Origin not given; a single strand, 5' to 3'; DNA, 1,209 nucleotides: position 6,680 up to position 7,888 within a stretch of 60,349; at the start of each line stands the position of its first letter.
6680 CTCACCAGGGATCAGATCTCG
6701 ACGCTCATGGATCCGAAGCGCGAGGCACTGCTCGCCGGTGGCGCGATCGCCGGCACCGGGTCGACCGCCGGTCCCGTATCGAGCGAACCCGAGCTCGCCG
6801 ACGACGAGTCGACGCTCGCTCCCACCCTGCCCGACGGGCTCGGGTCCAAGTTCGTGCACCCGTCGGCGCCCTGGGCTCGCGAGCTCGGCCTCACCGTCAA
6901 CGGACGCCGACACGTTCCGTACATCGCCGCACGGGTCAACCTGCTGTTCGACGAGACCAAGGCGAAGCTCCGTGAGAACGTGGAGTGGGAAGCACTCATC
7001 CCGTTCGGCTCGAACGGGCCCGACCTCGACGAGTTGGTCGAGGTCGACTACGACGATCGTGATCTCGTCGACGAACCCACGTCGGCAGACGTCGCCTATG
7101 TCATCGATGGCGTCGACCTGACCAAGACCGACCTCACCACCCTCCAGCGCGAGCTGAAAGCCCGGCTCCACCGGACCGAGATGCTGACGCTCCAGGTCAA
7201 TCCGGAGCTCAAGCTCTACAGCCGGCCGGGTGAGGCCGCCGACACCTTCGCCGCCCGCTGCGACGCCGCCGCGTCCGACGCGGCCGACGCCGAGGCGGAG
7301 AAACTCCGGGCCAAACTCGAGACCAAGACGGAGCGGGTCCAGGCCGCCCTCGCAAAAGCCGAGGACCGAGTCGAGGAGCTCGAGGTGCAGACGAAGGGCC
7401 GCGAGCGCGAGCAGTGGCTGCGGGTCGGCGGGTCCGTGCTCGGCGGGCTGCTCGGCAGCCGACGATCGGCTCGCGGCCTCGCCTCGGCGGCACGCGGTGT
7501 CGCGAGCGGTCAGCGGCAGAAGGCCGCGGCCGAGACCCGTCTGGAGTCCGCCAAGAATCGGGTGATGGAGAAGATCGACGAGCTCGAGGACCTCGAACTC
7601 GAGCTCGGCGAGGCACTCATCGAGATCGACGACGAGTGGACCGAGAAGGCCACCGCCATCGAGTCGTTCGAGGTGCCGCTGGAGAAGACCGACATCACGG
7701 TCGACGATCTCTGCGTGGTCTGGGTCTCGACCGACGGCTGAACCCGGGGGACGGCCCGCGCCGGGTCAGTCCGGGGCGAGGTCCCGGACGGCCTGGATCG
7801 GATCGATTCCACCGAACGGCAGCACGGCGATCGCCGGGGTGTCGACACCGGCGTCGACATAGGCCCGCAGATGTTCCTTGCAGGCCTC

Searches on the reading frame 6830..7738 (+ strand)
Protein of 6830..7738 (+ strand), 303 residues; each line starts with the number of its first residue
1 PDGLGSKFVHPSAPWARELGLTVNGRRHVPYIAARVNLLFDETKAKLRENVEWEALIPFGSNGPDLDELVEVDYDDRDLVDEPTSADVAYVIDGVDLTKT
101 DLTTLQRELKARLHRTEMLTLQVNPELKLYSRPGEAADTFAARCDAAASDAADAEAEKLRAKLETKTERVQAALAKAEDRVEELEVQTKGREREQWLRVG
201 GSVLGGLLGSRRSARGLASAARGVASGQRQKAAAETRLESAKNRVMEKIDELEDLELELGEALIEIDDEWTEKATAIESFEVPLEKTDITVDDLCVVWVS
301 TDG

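Call 50: search_protein_representatives(protein=window:6830-7738:+)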
Query: 303 residues. Proteins with E-value up to 0.001 (for the whole library): 1534; up to 1e-10: 576; up to 1e-30: 101. The best 150 are listed.
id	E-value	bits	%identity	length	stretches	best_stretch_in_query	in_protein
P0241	6.4e-99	347.3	57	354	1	1-300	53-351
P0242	9.2e-83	294.3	51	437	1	1-299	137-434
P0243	5.7e-81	288.4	50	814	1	7-300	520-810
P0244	2.4e-66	240.5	52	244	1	62-300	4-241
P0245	3.8e-61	223.4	47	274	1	30-301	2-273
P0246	4.0e-60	220.0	44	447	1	2-301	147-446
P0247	1.9e-56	208.0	42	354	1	2-302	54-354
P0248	5.1e-54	200.0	42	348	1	2-301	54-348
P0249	8.1e-54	199.4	46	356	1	3-300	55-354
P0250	2.6e-53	197.7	40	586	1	2-299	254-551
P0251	4.2e-53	197.0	41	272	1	33-303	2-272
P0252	3.5e-51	190.7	38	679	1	2-300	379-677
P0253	8.9e-51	189.4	39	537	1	3-300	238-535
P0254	9.1e-51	189.4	39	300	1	2-299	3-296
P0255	1.1e-49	185.8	40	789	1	5-301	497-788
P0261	1.3e-46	175.7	38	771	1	4-300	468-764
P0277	6.4e-44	166.9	38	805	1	2-299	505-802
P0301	6.0e-39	150.6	36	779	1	2-299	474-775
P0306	7.7e-38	146.9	38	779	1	3-299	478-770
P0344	1.8e-29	119.5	31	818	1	7-299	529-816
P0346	4.2e-29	118.3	30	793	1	1-299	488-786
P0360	3.0e-27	112.2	33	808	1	26-301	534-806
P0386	9.1e-24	100.8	36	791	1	94-298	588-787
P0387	9.2e-24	100.7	33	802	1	2-301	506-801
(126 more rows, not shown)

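Call 51: list_cluster_members(proteins=[P0344, P0346, P0360, P0387, P0386, P0255, P0261, P0277, P0301, P0306])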
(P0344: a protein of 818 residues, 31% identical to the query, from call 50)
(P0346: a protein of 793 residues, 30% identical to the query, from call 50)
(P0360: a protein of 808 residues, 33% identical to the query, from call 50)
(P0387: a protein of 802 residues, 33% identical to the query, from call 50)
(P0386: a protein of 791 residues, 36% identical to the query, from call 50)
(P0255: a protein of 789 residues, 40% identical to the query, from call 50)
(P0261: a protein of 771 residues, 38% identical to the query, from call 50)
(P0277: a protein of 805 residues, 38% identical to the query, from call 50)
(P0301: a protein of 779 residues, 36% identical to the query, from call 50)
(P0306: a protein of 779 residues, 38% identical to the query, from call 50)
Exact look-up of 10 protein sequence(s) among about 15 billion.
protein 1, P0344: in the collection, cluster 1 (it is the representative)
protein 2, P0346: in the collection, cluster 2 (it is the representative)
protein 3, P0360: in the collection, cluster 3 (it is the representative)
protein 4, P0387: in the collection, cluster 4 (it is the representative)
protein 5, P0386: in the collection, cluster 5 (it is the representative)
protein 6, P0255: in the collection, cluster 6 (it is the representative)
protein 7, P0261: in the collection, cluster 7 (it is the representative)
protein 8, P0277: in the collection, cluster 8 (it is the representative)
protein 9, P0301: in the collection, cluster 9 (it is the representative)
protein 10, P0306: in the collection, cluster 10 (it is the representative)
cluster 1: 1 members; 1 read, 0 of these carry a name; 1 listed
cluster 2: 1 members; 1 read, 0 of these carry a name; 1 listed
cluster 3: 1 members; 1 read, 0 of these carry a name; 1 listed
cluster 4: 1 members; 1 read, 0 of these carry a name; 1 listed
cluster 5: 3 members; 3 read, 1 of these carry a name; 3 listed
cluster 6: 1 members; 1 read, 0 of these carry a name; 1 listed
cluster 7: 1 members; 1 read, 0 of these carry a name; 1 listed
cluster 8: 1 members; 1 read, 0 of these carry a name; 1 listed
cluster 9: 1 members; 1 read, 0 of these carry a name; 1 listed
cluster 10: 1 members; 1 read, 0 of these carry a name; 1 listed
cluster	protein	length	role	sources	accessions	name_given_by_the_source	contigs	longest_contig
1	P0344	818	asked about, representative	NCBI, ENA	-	-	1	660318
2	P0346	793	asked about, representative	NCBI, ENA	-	-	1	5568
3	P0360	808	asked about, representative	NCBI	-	-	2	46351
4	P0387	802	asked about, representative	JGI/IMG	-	-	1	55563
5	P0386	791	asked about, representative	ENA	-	-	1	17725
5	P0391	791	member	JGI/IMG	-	hypothetical protein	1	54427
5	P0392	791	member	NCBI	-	-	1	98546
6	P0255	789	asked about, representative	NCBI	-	-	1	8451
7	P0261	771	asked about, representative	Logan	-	-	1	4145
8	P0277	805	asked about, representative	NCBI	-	-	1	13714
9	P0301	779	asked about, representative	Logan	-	-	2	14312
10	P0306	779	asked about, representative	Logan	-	-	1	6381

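Call 54: find_homologous_proteins(query=P0344, max_evalue=1e-10)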
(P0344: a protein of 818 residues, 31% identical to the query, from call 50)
Query P0344 (818 aa): 8000 proteins with E <= 1e-10 among 8000 candidates; the best 120 are listed.
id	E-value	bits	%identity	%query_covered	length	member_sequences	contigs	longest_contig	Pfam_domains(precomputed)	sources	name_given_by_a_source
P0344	0.0e+0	1777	100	100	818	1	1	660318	PF01935.24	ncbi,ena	-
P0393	0.0e+0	1314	72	100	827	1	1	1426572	PF01935.24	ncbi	ncbi:MAG: DUF87 domain-containing protein [Polyangiaceae bacterium]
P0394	6.9e-289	979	58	100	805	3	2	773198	PF01935.24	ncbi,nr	ncbi:MAG: DUF87 domain-containing protein [Myxococcales bacterium]|nr:DUF87 domain-containing protei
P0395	4.4e-271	920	67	56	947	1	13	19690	PF01935.24,PF05872.19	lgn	-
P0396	9.3e-271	919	68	56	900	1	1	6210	PF01935.24,PF05872.19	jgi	jgi:hypothetical protein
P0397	2.7e-267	907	67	56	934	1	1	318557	PF01935.24,PF05872.19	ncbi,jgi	ncbi:MAG: DUF87 domain-containing protein [Polyangiaceae bacterium]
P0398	3.3e-253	861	52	100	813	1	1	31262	PF01935.24,PF05872.19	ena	-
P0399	1.1e-249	849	50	99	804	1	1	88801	PF01935.24,PF05872.19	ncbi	-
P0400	6.1e-248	843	50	100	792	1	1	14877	PF01935.24,PF05872.19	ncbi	-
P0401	1.6e-247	842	50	100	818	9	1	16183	PF05872.19,PF23936.2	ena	-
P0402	2.4e-245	835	50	100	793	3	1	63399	PF05872.19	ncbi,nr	ncbi:MAG: ATP-binding protein [Acidimicrobiia bacterium]|nr:ATP-binding protein [Acidimicrobiia bact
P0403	9.0e-245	833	50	100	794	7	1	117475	PF01935.24,PF05872.19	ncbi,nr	ncbi:MAG TPA: DUF87 domain-containing protein [Acidimicrobiia bacterium]|nr:DUF87 domain-containing 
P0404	1.3e-244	832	49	100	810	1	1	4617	PF01935.24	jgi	jgi:hypothetical protein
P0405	4.1e-243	827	49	99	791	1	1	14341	PF01935.24,PF05872.19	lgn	-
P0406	4.5e-243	827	49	99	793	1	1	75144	PF01935.24,PF05872.19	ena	-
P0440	8.6e-237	807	49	100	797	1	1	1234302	PF01935.24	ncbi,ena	-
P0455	8.5e-235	800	48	99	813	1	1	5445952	PF01935.24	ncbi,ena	-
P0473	9.0e-233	793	49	100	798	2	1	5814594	PF01935.24,PF05872.19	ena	-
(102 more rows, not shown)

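Call 55: find_encoding_contigs(protein=P0393, flank=6000, max_places=1)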
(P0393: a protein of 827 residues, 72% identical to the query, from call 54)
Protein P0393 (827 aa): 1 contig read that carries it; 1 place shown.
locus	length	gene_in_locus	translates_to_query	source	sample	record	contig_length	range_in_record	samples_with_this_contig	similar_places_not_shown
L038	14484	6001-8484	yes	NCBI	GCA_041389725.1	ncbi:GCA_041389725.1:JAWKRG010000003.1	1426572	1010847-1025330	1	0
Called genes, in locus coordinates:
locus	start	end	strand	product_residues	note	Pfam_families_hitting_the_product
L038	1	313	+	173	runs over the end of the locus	PF04542:Sigma70_r2, PF08281:Sigma70_r4_2, PF04545:Sigma70_r4 (weak)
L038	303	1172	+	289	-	-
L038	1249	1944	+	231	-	PF09335:VTT_dom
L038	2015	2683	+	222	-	-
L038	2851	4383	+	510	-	PF00989:PAS, PF08448:PAS_4 (faint), PF13188:PAS_8 (weak), PF13426:PAS_9, PF08447:PAS_3 (weak), PF00512:HisKA (faint), PF02518:HATPase_c, PF00072:Response_reg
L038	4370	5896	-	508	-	-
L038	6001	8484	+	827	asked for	PF01935:DUF87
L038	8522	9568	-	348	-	PF03692:CxxCxxCC (weak)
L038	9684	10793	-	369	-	PF00432:Prenyltrans (faint)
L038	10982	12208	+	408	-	PF02310:B12-binding, PF04055:Radical_SAM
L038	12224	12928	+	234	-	PF13489:Methyltransf_23, PF01209:Ubie_methyltran (weak), PF02353:CMAS (weak), PF13847:Methyltransf_31, PF08241:Methyltransf_11, PF08242:Methyltransf_12, PF13649:Methyltransf_25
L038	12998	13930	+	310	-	PF01061:ABC2_membrane (weak)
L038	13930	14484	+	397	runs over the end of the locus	PF00005:ABC_tran, PF13304:AAA_21 (faint)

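Call 56: find_encoding_contigs(protein=P0455, flank=6000, max_places=1)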
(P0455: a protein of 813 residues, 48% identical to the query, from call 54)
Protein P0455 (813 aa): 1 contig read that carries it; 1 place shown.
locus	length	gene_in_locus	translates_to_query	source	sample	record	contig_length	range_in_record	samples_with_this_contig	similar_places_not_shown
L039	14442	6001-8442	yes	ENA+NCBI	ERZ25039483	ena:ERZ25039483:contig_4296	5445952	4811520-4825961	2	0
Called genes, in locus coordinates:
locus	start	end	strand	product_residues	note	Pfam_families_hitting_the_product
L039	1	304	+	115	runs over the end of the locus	PF05635:23S_rRNA_IVP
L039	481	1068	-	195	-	-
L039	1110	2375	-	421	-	PF01546:Peptidase_M20, PF07687:M20_dimer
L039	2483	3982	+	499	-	PF07690:MFS_1, PF00854:PTR2, PF07690:MFS_1 (weak)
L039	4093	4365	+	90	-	-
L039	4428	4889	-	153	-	PF08212:Lipocalin_2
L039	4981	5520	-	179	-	PF06078:DUF937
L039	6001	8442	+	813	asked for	PF01935:DUF87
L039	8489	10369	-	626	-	PF13462:Thioredoxin_4, PF01323:DSBA, PF06965:Na_H_antiport_1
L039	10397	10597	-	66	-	-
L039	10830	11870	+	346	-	-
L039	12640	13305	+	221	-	PF13441:Gly-zipper_YMGG, PF13488:Gly-zipper_Omp, PF00691:OmpA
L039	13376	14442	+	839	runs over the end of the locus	PF00989:PAS, PF13426:PAS_9, PF00989:PAS, PF08448:PAS_4, PF13426:PAS_9, PF00512:HisKA, PF02518:HATPase_c, PF00072:Response_reg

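Call 57: find_encoding_contigs(protein=P0473, flank=6000, max_places=1)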
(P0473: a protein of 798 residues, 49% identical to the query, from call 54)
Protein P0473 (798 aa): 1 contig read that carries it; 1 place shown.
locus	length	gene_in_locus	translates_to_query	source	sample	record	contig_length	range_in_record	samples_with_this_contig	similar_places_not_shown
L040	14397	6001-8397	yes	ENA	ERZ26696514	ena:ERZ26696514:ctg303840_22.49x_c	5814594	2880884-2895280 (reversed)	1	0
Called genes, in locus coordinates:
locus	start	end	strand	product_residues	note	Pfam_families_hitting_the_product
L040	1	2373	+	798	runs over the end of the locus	PF18962:Por_Secre_tail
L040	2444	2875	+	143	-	-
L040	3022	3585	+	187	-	PF02622:DUF179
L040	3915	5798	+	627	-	PF00176:SNF2-rel_dom (weak), PF04851:ResIII, PF00270:DEAD, PF00271:Helicase_C, PF19833:RecG_dom3_C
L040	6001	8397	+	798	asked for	PF01935:DUF87 (weak), PF05872:HerA_C (faint)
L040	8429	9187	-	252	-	PF00106:adh_short, PF01370:Epimerase, PF13561:adh_short_C2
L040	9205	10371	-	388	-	PF11141:DUF2914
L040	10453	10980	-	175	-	PF10652:DUF2480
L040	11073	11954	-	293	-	PF01551:Peptidase_M23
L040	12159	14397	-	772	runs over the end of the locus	PF22612:GH113, PF13547:GTA_TIM (faint)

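Call 58: find_encoding_contigs(protein=P0440, flank=6000, max_places=1)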
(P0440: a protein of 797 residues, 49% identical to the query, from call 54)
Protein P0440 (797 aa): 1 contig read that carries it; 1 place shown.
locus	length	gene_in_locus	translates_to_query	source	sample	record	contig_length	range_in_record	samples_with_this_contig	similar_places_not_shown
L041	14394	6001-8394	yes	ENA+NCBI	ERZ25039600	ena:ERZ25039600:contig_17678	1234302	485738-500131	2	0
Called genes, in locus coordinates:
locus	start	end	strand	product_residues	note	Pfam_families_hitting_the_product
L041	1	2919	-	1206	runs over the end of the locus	PF16078:2-oxogl_dehyd_N, PF00198:2-oxoacid_dh, PF00676:E1_dh, PF02779:Transket_pyr, PF16870:OxoGdeHyase_C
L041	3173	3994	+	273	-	-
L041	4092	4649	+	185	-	PF04542:Sigma70_r2, PF08281:Sigma70_r4_2, PF04545:Sigma70_r4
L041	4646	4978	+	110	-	-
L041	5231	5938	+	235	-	-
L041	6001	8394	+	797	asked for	PF01935:DUF87 (weak)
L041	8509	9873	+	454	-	PF13433:Peripla_BP_5, PF13458:Peripla_BP_6, PF01094:ANF_receptor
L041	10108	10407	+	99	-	PF05635:23S_rRNA_IVP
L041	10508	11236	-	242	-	PF00005:ABC_tran, PF13304:AAA_21 (faint)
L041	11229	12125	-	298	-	PF00005:ABC_tran, PF13304:AAA_21 (faint), PF12399:BCA_ABC_TP_C (weak)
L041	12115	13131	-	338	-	PF02653:BPD_transp_2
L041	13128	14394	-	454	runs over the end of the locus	PF02653:BPD_transp_2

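Call 61: search_protein_families(library=pfam, proteins=[P0401, P0344, P0346, P0393, P0455, P0473, P0440], max_evalue=0.05)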
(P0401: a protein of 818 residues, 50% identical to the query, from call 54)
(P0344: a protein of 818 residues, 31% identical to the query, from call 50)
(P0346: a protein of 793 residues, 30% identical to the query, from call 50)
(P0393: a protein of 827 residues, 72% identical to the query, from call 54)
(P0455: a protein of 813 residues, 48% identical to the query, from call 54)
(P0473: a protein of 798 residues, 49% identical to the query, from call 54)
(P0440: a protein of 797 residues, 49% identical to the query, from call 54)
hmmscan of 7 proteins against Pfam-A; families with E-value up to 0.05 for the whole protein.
P0401 (818 aa): 4 families
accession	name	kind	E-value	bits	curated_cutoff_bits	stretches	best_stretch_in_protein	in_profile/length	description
PF05872.18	HerA_C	-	1.6e-06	27.5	22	1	23-77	8-62/502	Helicase HerA-like C-terminal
PF23936.1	HB_ELP1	-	6.7e-06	26.2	27.4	1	681-798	30-139/171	ELP1 three-helix bundle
PF01935.23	DUF87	-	5.9e-05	23.7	23.2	1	35-80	22-68/220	Helicase HerA, central domain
PF12846.13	AAA_10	-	0.0065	16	27.5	0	37-87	22-72/362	AAA-like domain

P0344 (818 aa): 7 families
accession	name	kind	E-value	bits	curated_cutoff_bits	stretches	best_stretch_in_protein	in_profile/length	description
PF01935.23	DUF87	-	2.3e-08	34.8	23.2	1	26-78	14-68/220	Helicase HerA, central domain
PF05872.18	HerA_C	-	8.5e-05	21.8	22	1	20-75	7-62/502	Helicase HerA-like C-terminal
PF12846.13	AAA_10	-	0.0037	16.8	27.5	0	35-86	22-73/362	AAA-like domain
PF03763.18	Remorin_C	-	0.012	15.9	29.7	1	666-718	37-89/107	Remorin, C-terminal region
PF10412.15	TrwB_AAD_bind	-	0.022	14.1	20.5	0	28-73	9-54/387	Type IV secretion-system coupling protein DNA-binding domain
PF03036.21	Perilipin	-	0.032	13.7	33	0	666-789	191-317/403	Perilipin family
PF01580.24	FtsK_SpoIIIE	-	0.037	13.9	24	0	23-76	28-85/221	FtsK/SpoIIIE family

P0346 (793 aa): 7 families
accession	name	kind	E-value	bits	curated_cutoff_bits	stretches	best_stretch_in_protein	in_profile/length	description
PF01935.23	DUF87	-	4.6e-09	37.1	23.2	1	29-76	20-68/220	Helicase HerA, central domain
PF05872.18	HerA_C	-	2.7e-06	26.8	22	1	336-371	281-316/502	Helicase HerA-like C-terminal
PF12846.13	AAA_10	-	0.00027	20.6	27.5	0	33-82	22-71/362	AAA-like domain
PF10412.15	TrwB_AAD_bind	-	0.00093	18.6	20.5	1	29-71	12-54/387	Type IV secretion-system coupling protein DNA-binding domain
PF05707.18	Zot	-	0.0042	17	20.3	1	309-366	79-137/197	Zonular occludens toxin (Zot)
PF13401.12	AAA_22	-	0.011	16.5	27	0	34-73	7-46/130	AAA domain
PF01580.24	FtsK_SpoIIIE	-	0.038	13.9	24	0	30-69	37-80/221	FtsK/SpoIIIE family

P0393 (827 aa): 4 families
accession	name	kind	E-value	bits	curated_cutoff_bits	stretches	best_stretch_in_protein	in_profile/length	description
PF01935.23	DUF87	-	5.2e-09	37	23.2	1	24-78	12-68/220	Helicase HerA, central domain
PF12846.13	AAA_10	-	0.001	18.6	27.5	0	35-83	22-70/362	AAA-like domain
PF10412.15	TrwB_AAD_bind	-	0.0022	17.4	20.5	0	28-73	9-54/387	Type IV secretion-system coupling protein DNA-binding domain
PF05872.18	HerA_C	-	0.0023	17.1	22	0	20-75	7-62/502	Helicase HerA-like C-terminal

P0455 (813 aa): 5 families
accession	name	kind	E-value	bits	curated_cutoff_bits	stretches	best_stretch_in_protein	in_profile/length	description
PF01935.23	DUF87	-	2.5e-08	34.7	23.2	1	26-78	14-68/220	Helicase HerA, central domain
PF05872.18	HerA_C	-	0.00075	18.7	22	1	33-75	20-62/502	Helicase HerA-like C-terminal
PF01580.24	FtsK_SpoIIIE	-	0.0077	16.1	24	1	19-49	25-54/221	FtsK/SpoIIIE family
PF10412.15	TrwB_AAD_bind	-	0.031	13.6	20.5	0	34-73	15-54/387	Type IV secretion-system coupling protein DNA-binding domain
PF23936.1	HB_ELP1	-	0.047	13.7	27.4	0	674-769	27-122/171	ELP1 three-helix bundle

P0473 (798 aa): 6 families
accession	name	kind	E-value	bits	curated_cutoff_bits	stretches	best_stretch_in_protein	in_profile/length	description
PF05872.18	HerA_C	-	3.8e-09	36.2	22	2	20-75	7-62/502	Helicase HerA-like C-terminal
PF01935.23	DUF87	-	1.2e-06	29.2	23.2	1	32-78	21-68/220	Helicase HerA, central domain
PF12846.13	AAA_10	-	0.00023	20.8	27.5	1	35-86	22-73/362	AAA-like domain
PF10412.15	TrwB_AAD_bind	-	0.0036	16.7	20.5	1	30-73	11-54/387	Type IV secretion-system coupling protein DNA-binding domain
PF03285.20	Paralemmin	-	0.0065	16.4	27.3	1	633-691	34-92/333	Paralemmin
PF02534.20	T4SS-DNA_transf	-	0.045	13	20.1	0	23-77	36-85/468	Type IV secretory system Conjugative DNA transfer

P0440 (797 aa): 4 families
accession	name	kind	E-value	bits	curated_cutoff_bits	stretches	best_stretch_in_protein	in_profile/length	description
PF01935.23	DUF87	-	4e-07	30.8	23.2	1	30-82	18-69/220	Helicase HerA, central domain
PF05872.18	HerA_C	-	0.0046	16.1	22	0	31-75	18-62/502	Helicase HerA-like C-terminal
PF12846.13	AAA_10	-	0.0064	16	27.5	0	35-85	22-72/362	AAA-like domain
PF10412.15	TrwB_AAD_bind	-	0.0067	15.8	20.5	0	28-73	9-54/387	Type IV secretion-system coupling protein DNA-binding domain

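Call 87: search_solved_structures(query=window:6830-7738:+, max_evalue=10)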
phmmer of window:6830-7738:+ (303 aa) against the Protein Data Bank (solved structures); distinct sequences matched with E-value up to 10: 24.
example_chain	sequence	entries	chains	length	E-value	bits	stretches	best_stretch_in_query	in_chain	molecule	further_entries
8tjb_B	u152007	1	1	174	0.28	13.8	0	134-196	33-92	Hemagglutinin HA2 chain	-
6wf0_B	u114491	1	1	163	0.31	13.7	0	19-52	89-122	Hemagglutinin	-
6bkp_B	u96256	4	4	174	0.39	13.3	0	19-52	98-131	Hemagglutinin | Hemagglutinin HA2 chain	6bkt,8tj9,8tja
7u8l_B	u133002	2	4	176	0.4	13.3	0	19-52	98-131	Hemagglutinin HA2 subunit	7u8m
4o5i_B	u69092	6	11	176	0.4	13.3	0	19-52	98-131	Hemagglutinin HA2 chain | Hemagglutinin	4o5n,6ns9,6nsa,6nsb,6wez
7u8j_B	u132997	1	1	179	0.43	13.2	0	19-52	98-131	Hemagglutinin HA2 subunit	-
9b7i_a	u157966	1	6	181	0.43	13.2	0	18-52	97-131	Hemagglutinin HA2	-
6aop_B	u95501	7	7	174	0.46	13.1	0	18-52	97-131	Hemagglutinin HA2 chain | Hemagglutinin HA2chain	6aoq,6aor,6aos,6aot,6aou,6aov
6nsc_B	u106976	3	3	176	0.48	13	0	19-52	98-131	Hemagglutinin HA2 chain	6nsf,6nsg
8tx3_B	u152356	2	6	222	0.58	12.8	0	19-52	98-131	Hemagglutinin | Hemagglutinin HA2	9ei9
9om5_B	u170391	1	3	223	0.59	12.7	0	19-52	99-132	Hemagglutinin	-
8txu_B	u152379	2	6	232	0.65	12.6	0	19-52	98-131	Hemagglutinin HA2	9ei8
7ojf_A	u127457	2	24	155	0.69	12.5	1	186-231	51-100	Outer membrane lipoprotein slyB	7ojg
7kc1_B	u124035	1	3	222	0.79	12.3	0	19-52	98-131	Fusion protein of Hemagglutinin and Envelope glycoprotein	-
9o8q_B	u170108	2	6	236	0.89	12.2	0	18-52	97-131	Hemagglutinin HA2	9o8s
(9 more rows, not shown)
